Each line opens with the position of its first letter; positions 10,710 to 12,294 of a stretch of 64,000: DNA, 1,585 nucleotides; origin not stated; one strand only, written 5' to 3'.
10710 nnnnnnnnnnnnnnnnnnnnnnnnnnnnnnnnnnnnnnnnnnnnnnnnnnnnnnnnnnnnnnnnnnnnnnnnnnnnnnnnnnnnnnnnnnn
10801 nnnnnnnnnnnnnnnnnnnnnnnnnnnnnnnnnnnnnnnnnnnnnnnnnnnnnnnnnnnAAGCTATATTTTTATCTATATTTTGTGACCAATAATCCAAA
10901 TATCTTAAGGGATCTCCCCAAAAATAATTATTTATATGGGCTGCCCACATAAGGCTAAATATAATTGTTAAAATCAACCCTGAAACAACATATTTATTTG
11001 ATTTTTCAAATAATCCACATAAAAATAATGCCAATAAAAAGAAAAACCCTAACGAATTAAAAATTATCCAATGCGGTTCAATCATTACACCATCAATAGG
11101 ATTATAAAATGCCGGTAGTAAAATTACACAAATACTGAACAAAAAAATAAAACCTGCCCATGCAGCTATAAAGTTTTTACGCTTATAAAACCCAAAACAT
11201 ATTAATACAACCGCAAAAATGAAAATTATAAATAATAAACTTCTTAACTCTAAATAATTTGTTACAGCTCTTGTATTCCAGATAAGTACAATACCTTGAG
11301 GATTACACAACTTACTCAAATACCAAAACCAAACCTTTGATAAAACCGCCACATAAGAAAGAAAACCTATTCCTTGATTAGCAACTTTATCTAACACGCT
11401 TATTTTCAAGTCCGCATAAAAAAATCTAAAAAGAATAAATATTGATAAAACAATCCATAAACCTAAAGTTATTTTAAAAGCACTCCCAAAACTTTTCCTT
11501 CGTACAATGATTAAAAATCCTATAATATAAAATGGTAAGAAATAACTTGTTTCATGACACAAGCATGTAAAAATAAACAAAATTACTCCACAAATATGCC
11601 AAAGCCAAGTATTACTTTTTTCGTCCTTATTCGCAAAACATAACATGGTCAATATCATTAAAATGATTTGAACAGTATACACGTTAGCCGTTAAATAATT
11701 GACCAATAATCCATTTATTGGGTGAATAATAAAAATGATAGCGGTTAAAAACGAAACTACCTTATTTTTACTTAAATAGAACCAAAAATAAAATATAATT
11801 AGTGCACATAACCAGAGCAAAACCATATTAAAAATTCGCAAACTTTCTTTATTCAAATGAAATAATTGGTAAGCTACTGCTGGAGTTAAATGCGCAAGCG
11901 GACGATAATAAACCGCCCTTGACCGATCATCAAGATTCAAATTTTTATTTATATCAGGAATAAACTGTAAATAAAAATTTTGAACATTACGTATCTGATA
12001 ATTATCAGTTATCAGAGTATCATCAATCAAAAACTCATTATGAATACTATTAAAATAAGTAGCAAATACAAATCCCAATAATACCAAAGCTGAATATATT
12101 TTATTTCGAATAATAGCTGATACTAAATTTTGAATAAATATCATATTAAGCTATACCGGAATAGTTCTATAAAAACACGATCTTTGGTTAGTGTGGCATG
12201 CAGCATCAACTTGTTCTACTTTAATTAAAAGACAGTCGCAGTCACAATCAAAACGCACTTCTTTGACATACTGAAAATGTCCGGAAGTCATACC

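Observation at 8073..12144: Expansion of GT-C/TMTC-like membrane glycosyltransferases with TPR tails (four in the window, plus a TPR-less relative)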

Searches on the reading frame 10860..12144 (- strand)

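Call 7: search_protein_families(library=pfam, proteins=[window:10860-12144:-], max_evalue=10)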
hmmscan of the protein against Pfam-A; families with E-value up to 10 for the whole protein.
window:10860-12144:- (428 aa): 3 families
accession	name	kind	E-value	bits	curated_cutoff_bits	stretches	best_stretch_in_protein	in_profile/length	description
PF13231.12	PMT_2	-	0.00011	22.9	26.1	1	85-237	7-155/160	Dolichyl-phosphate-mannose-protein mannosyltransferase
PF16565.11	MIT_C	-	0.11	12.8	25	1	26-62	7-43/142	Phospholipase D-like domain at C-terminus of MIT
PF05915.17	TMEM_230_134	-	1.8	9.1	26.8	0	157-191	58-92/119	Transmembrane proteins 230/134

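Call 9: search_solved_structures(query=window:10860-12144:-, max_evalue=10)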
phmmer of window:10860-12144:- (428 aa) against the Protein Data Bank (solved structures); distinct sequences matched with E-value up to 10: 14.
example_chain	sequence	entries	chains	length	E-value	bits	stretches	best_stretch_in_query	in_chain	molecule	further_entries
2o69_A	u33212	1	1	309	0.44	13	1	113-155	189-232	Iron-utilization periplasmic protein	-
6ksq_A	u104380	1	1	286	0.6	12.5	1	293-354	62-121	Heat shock protein HSP 90-alpha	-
7ry0_A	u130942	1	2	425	1.4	11.3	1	293-354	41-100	Heat shock protein HSP 90-alpha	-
3pry_A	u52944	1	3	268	1.5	11.2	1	293-354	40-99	Heat shock protein HSP 90-beta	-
7rxz_A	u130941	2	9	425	1.6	11.1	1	293-354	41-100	Heat shock protein HSP 90-alpha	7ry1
3q6m_A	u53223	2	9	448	1.8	11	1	293-354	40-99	Heat shock protein HSP 90-alpha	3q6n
2o68_A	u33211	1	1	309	2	10.8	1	113-155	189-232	Iron-utilization periplasmic protein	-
2o6a_A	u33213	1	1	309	2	10.8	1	113-155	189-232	Iron-utilization periplasmic protein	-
1d9v_A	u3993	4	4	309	2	10.8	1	113-155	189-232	PROTEIN (iron-utilization periplasmic protein) | FERRIC IRON BINDING PROTEIN | Iron-utilization periplasmic protein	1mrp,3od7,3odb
1qvs_A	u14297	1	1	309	2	10.8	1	113-155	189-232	Iron-utilization periplasmic protein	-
1nnf_A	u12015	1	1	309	2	10.8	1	113-155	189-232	Iron-utilization periplasmic protein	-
1qw0_A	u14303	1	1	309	2.2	10.6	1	113-155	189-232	Iron-utilization periplasmic protein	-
8u1l_A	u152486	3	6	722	2.5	10.5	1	293-354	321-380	Heat shock protein 83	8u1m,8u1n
3vg9_C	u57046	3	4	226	2.6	10.4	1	393-423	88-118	antibody fab fragment heavy chain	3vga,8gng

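Call 10: find_homologous_proteins(query=window:10860-12144:-, max_evalue=0.001)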
Query window:10860-12144:- (428 aa): 16 proteins with E <= 0.001 among 8000 candidates.
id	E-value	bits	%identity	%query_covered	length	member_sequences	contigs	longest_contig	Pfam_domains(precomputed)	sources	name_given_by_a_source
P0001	2.1e-278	942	100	100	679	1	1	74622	PF14559.13,PF13431.13,PF13414.13,PF00515.35,PF21033.5,PF13428.13,PF13181.13,PF07719.24,PF13374.13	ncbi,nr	ncbi:MAG: glycosyltransferase family 39 protein [Candidatus Omnitrophica bacterium]|nr:glycosyltrans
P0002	7.4e-65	238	35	92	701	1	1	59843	PF25063.1,PF13431.13,PF23914.2,PF13414.13,PF13176.13,PF13428.13,PF25064.2,PF13374.13,PF14559.13,PF00515.35,PF13424.13,PF21033.5,PF13432.13,PF13181.13,PF07719.24,PF13174.13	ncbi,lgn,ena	-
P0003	2.3e-64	236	34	95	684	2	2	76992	PF13431.13,PF23914.2,PF13414.13,PF13176.13,PF13428.13,PF13374.13,PF14559.13,PF00515.35,PF13424.13,PF21033.5,PF13432.13,PF13181.13,PF07719.24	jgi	-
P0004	4.3e-64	236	34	93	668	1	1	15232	PF13431.13,PF25062.2,PF13176.13,PF13428.13,PF25064.2,PF13374.13,PF14559.13,PF00515.35,PF13424.13,PF21033.5,PF13432.13,PF13181.13,PF07719.24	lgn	-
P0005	5.3e-62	229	35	96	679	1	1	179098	PF13431.13,PF23914.2,PF13414.13,PF13176.13,PF13428.13,PF13374.13,PF14559.13,PF25068.3,PF13371.13,PF00515.35,PF13424.13,PF21033.5,PF13432.13,PF13181.13,PF07719.24,PF13174.13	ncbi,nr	ncbi:MAG: tetratricopeptide repeat protein [Candidatus Omnitrophica bacterium]|nr:tetratricopeptide 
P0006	2.2e-55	207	33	92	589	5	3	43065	PF14559.13,PF13431.13,PF00515.35,PF13424.13,PF13176.13,PF13428.13,PF13181.13,PF07719.24,PF13374.13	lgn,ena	-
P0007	4.0e-52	196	34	92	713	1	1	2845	PF13431.13,PF13414.13,PF13428.13,PF13374.13,PF14559.13,PF00515.35,PF13424.13,PF21033.5,PF13432.13,PF13181.13,PF07719.24,PF13174.13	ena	-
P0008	2.1e-50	190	29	90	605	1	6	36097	PF14559.13,PF13431.13,PF23914.2,PF13414.13,PF00515.35,PF13424.13,PF21033.5,PF13432.13,PF13428.13,PF13181.13,PF07719.24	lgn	-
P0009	5.0e-50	189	31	91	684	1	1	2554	PF14559.13,PF13431.13,PF25062.2,PF00515.35,PF13424.13,PF13176.13,PF13428.13,PF13181.13,PF07719.24,PF13174.13,PF13374.13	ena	-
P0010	1.7e-49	187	30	93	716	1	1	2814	PF13431.13,PF25062.2,PF13414.13,PF13428.13,PF13374.13,PF14559.13,PF00515.35,PF13424.13,PF13432.13,PF13181.13,PF07719.24,PF13174.13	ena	-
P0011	9.8e-46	175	30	91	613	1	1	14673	PF13431.13,PF23914.2,PF13414.13,PF13176.13,PF13428.13,PF13374.13,PF14559.13,PF13371.13,PF00515.35,PF12895.14,PF13424.13,PF21033.5,PF13432.13,PF13181.13,PF07719.24,PF13174.13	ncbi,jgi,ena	jgi:tetratricopeptide (TPR) repeat protein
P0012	1.4e-45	175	31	96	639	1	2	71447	PF14559.13,PF13431.13,PF13414.13,PF00515.35,PF13424.13,PF13176.13,PF13432.13,PF13428.13,PF13181.13,PF07719.24,PF13374.13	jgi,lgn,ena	-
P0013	1.9e-39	154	29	93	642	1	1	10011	PF13431.13,PF13414.13,PF00515.35,PF13424.13,PF13432.13,PF13428.13,PF13181.13,PF07719.24,PF13374.13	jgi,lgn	-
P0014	1.7e-38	151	28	95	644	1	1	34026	PF14559.13,PF13431.13,PF13414.13,PF00515.35,PF13424.13,PF13432.13,PF13428.13,PF13181.13,PF07719.24,PF13374.13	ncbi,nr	ncbi:MAG: tetratricopeptide repeat protein [Candidatus Omnitrophica bacterium]|nr:tetratricopeptide 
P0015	1.2e-31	129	36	48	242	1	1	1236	-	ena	-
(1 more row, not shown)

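Call 14: search_solved_structures(query=A2, max_evalue=10, show_alignments=2)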
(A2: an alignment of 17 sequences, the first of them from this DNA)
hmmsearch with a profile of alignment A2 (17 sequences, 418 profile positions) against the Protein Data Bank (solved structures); distinct sequences matched with E-value up to 10: 0.

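Call 15: find_homologous_proteins(query=A2, max_evalue=0.001)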
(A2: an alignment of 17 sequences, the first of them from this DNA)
Query A2 (17 sequences) (425 aa, profile of the alignment): 73 proteins with E <= 0.001 among 8000 candidates.
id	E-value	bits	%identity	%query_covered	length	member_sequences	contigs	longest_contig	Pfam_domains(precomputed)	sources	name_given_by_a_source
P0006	4.0e-158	545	33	93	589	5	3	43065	PF14559.13,PF13431.13,PF00515.35,PF13424.13,PF13176.13,PF13428.13,PF13181.13,PF07719.24,PF13374.13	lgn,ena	-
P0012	1.3e-155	537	31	96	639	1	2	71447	PF14559.13,PF13431.13,PF13414.13,PF00515.35,PF13424.13,PF13176.13,PF13432.13,PF13428.13,PF13181.13,PF07719.24,PF13374.13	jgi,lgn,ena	-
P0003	2.4e-152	526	34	95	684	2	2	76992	PF13431.13,PF23914.2,PF13414.13,PF13176.13,PF13428.13,PF13374.13,PF14559.13,PF00515.35,PF13424.13,PF21033.5,PF13432.13,PF13181.13,PF07719.24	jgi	-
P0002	6.5e-150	518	35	93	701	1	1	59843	PF25063.1,PF13431.13,PF23914.2,PF13414.13,PF13176.13,PF13428.13,PF25064.2,PF13374.13,PF14559.13,PF00515.35,PF13424.13,PF21033.5,PF13432.13,PF13181.13,PF07719.24,PF13174.13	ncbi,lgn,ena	-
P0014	2.4e-147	509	28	96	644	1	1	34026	PF14559.13,PF13431.13,PF13414.13,PF00515.35,PF13424.13,PF13432.13,PF13428.13,PF13181.13,PF07719.24,PF13374.13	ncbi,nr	ncbi:MAG: tetratricopeptide repeat protein [Candidatus Omnitrophica bacterium]|nr:tetratricopeptide 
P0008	1.1e-146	507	29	90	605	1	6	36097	PF14559.13,PF13431.13,PF23914.2,PF13414.13,PF00515.35,PF13424.13,PF21033.5,PF13432.13,PF13428.13,PF13181.13,PF07719.24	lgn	-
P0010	5.6e-146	505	30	94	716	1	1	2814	PF13431.13,PF25062.2,PF13414.13,PF13428.13,PF13374.13,PF14559.13,PF00515.35,PF13424.13,PF13432.13,PF13181.13,PF07719.24,PF13174.13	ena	-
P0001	2.3e-142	493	100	100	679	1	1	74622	PF14559.13,PF13431.13,PF13414.13,PF00515.35,PF21033.5,PF13428.13,PF13181.13,PF07719.24,PF13374.13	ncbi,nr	ncbi:MAG: glycosyltransferase family 39 protein [Candidatus Omnitrophica bacterium]|nr:glycosyltrans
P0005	1.3e-138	481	35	97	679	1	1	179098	PF13431.13,PF23914.2,PF13414.13,PF13176.13,PF13428.13,PF13374.13,PF14559.13,PF25068.3,PF13371.13,PF00515.35,PF13424.13,PF21033.5,PF13432.13,PF13181.13,PF07719.24,PF13174.13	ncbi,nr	ncbi:MAG: tetratricopeptide repeat protein [Candidatus Omnitrophica bacterium]|nr:tetratricopeptide 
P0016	1.2e-133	464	28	96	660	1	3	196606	PF13431.13,PF23914.2,PF13414.13,PF13176.13,PF13428.13,PF13374.13,PF14559.13,PF24575.2,PF13371.13,PF00515.35,PF12895.14,PF13424.13,PF21033.5,PF13432.13,PF13181.13,PF07719.24,PF13174.13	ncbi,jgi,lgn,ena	-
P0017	6.5e-38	149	23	79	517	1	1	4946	PF13431.13,PF13414.13,PF00515.35,PF13181.13,PF07719.24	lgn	-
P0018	5.9e-35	139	22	90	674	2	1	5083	PF13431.13,PF13414.13,PF13176.13,PF13428.13,PF13374.13,PF07721.21,PF14559.13,PF24575.2,PF13371.13,PF00515.35,PF13424.13,PF21033.5,PF13432.13,PF06552.19,PF13181.13,PF14561.13,PF07719.24,PF13174.13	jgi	-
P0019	3.6e-28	117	27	36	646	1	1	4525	PF14559.13,PF13431.13,PF13414.13,PF00515.35,PF13424.13,PF21033.5,PF13432.13,PF13428.13,PF13181.13,PF07719.24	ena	-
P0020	8.0e-26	109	22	40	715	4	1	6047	PF03704.24,PF13431.13,PF23914.2,PF13414.13,PF13176.13,PF13428.13,PF13374.13,PF14559.13,PF24575.2,PF13371.13,PF00515.35,PF13424.13,PF21033.5,PF13432.13,PF13181.13,PF14561.13,PF07719.24,PF13174.13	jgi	jgi:tetratricopeptide (TPR) repeat protein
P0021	2.8e-24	104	25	40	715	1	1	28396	PF14559.13,PF13431.13,PF13414.13,PF00515.35,PF13424.13,PF21033.5,PF13432.13,PF13428.13,PF13181.13,PF25064.2,PF07719.24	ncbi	-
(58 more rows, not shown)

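Call 37: find_related_loci(query=A2, collection=genome_contigs, flank=10000)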
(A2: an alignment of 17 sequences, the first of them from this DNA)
Query A2 (425 aa) in genome_contigs; peptide patterns used: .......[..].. (x = any residue, [..] = any of these).
59 stretches matched a pattern; 54 encode a relative of the query (tblastn E <= 1e-3); 51 distinct loci.
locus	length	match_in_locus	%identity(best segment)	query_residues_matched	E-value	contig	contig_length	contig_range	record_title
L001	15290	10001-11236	35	29-422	2e-73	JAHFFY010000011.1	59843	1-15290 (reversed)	MAG: Candidatus Omnitrophota bacterium isolate nzgw302 NODE_573_length_59844_cov_4.029654, whole genome shotgun sequence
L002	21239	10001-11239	35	9-419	9e-65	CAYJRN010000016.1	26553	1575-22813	MAG TPA_asm: uncultured Planctomycetales bacterium isolate ERP125453_co1_226 genome assembly, contig: NODE_1586_length_2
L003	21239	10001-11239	33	12-423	3e-64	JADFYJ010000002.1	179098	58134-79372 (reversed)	MAG: Candidatus Omnitrophota bacterium isolate nDJH6bin5 nDJH6_bin5_NODE_2_length_179098_cov_10.056110, whole genome sho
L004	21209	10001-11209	31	20-423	7e-59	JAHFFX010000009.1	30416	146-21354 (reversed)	MAG: Candidatus Omnitrophota bacterium isolate nzgw301 NODE_1105_length_30417_cov_2.840705, whole genome shotgun sequenc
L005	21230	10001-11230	32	1-419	2e-58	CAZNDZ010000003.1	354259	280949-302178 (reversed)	MAG TPA_asm: uncultured Planctomycetales bacterium isolate SRP219642_co4_309 genome assembly, contig: NODE_10_length_354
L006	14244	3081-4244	33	29-419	2e-56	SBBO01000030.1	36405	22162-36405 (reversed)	MAG: Planctomycetales bacterium isolate Bin_37_8 Hy_contig11476, whole genome shotgun sequence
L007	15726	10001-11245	31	6-419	5e-54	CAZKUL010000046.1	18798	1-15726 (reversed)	MAG TPA_asm: uncultured Planctomycetales bacterium isolate binchicken_co241_121 genome assembly, contig: NODE_2824_lengt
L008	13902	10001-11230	32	5-419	3e-53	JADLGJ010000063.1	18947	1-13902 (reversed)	MAG: Candidatus Omnitrophota bacterium isolate SJ432 c_000000787729, whole genome shotgun sequence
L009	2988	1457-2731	30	10-422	5e-53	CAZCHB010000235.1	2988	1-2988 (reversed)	MAG TPA_asm: uncultured Planctomycetales bacterium isolate SRP342105_co1_318 genome assembly, contig: NODE_50816_length_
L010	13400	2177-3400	31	29-419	6e-53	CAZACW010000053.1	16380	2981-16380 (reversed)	MAG TPA_asm: uncultured Planctomycetales bacterium isolate SRP273308_co1_408 genome assembly, contig: NODE_4016_length_1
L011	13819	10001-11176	32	19-419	5e-52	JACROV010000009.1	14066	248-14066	MAG: Candidatus Omnitrophota bacterium isolate NC_groundwater_1970_Pr3_S-0.2um_51_5 scaffold_26787, whole genome shotgun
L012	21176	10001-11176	31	30-423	2e-51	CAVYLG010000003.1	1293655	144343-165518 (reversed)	MAG: Candidatus Omnitrophota bacterium isolate MFD01476.bin.2.120 genome assembly, contig: contig_16581, whole genome sh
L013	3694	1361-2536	32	19-419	2e-51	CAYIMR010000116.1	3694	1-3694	MAG TPA_asm: uncultured Planctomycetales bacterium isolate ERP119705_co25_233 genome assembly, contig: NODE_40200_length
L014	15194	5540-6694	33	29-421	1e-50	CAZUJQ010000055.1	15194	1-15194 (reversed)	MAG TPA_asm: uncultured Planctomycetales bacterium isolate binchicken_co21_390 genome assembly, contig: NODE_2473_length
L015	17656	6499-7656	30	32-419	9e-51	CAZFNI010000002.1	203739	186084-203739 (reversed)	MAG TPA_asm: uncultured Planctomycetales bacterium isolate SRP342105_co1_465 genome assembly, contig: NODE_60_length_203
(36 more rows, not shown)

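Call 44: predict_structure(alignment_id=A5)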
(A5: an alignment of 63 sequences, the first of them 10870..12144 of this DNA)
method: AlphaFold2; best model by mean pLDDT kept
length: 425 residues; sequences in the alignment: 63
mean_pLDDT: 91.0   pTM: 0.91
mean pLDDT of the five models: 91.0, 89.7, 89.1, 88.8, 88.9
residues with pLDDT >= 90: 316; 70-90: 81; 50-70: 24; < 50: 4
segments of 3 or more residues with pLDDT < 50: none
pLDDT, mean of each block of 10 residues (from residue 1): 53 86 98 95 88 89 78 67 93 96 98 98 96 98 96 96 97 73 96 96 97 97 97 95 74 79 91 94 93 92 96 97 98 94 76 89 98 98 98 98 96 95 87
secondary structure, 60 per line:
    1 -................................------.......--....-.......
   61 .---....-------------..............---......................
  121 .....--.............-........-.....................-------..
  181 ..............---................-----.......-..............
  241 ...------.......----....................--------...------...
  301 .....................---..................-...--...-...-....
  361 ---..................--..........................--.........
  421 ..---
elements in order: H2-33 H40-46 H49-52 H54-61 H65-68 H82-95 H99-125 H128-140 H142-149 H151-171 H179-194 H198-213 H219-225 H227-243 H250-256 H261-280 E289-291 H298-321 H325-342 E353-355 H357-360 H364-381 H384-409 H412-422

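Call 47: fold_search(model_id=the predicted structure, library=pdb)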
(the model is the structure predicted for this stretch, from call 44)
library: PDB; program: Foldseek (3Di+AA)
matches with E <= 10: 223; with E <= 0.001: 1
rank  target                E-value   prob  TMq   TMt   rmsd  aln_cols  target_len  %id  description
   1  8b6l_I                6.8e-04  1.00  0.47  0.32  14.9       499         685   11  Subtomogram average of the human Sec61-TRAP-OSTA-translocon (released 2022-12-07)
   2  9n9j_I                1.4e-03  1.00  0.43  0.29  14.8       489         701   14  Structure of a GRP94 folding intermediate engaged with a CCDC134- and FKBP11-bound secretory translocon (released 2025-11-19)
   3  8agc_A                2.2e-03  1.00  0.52  0.34  13.2       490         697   15  Structure of yeast oligosaccharylransferase complex with lipid-linked oligosaccharide and non-acceptor peptide bound (released 2022-12-07)
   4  8age_A                2.7e-03  1.00  0.50  0.35  12.2       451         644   15  Structure of yeast oligosaccharylransferase complex with acceptor peptide bound (released 2022-12-07)
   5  9i5k_A                2.7e-03  1.00  0.51  0.45  13.0       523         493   13  Structure of the Chaetomium thermophilum Pmt4 homodimer (C2 symmetry) (released 2025-12-24)
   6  5ogl_A                3.3e-03  1.00  0.48  0.32  10.7       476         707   15  Structure of bacterial oligosaccharyltransferase PglB in complex with an acceptor peptide and an lipid-linked oligosac (released 2017-10-25)
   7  6gxc_A                3.8e-03  1.00  0.46  0.31  11.0       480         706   14  Bacterial oligosaccharyltransferase PglB in complex with an inhibitory peptide and a reactive lipid-linked oligosaccha (released 2018-11-14)
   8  6ftg_5                5.1e-03  1.00  0.45  0.32  15.0       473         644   13  Subtomogram average of OST-containing ribosome-translocon complexes from canine rough microsomal membranes (released 2018-03-21)
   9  7e9s_A                6.6e-03  1.00  0.46  0.26  13.7       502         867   12  Archaeal oligosaccharyltransferase AglB from Archaeoglobus fulgidus in complex with an inhibitory peptide and a dolich (released 2021-09-08)
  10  5f15                  9.9e-03  1.00  0.32  0.26  17.5       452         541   12  Crystal Structure of ArnT from Cupriavidus metallidurans bound to Undecaprenyl phosphate (released 2016-02-17)
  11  6p25_B                1.2e-02  1.00  0.37  0.24   5.8       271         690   12  Structure of S. cerevisiae protein O-mannosyltransferase Pmt1-Pmt2 complex bound to the sugar donor and a peptide acce (released 2019-07-10)
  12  6s7o_A                1.8e-02  1.00  0.54  0.37  12.8       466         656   16  Cryo-EM structure of human oligosaccharyltransferase complex OST-A (released 2019-12-18)
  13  3rce_A                2.7e-02  1.00  0.46  0.31  14.6       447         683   14  Bacterial oligosaccharyltransferase PglB (released 2011-06-15)
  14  6ezn_F                2.8e-02  1.00  0.54  0.38  12.9       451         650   15  Cryo-EM structure of the yeast oligosaccharyltransferase (OST) complex (released 2018-01-17)
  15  9e61_B                2.9e-02  1.00  0.37  0.23   5.7       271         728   15  Cryo-EM structure of Saccharomyces cerevisiae Pmt4 apo form (released 2025-10-15)
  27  6p25_A                4.0e-01  0.99  0.35  0.22   5.8       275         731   14  Structure of S. cerevisiae protein O-mannosyltransferase Pmt1-Pmt2 complex bound to the sugar donor and a peptide acce (released 2019-07-10)
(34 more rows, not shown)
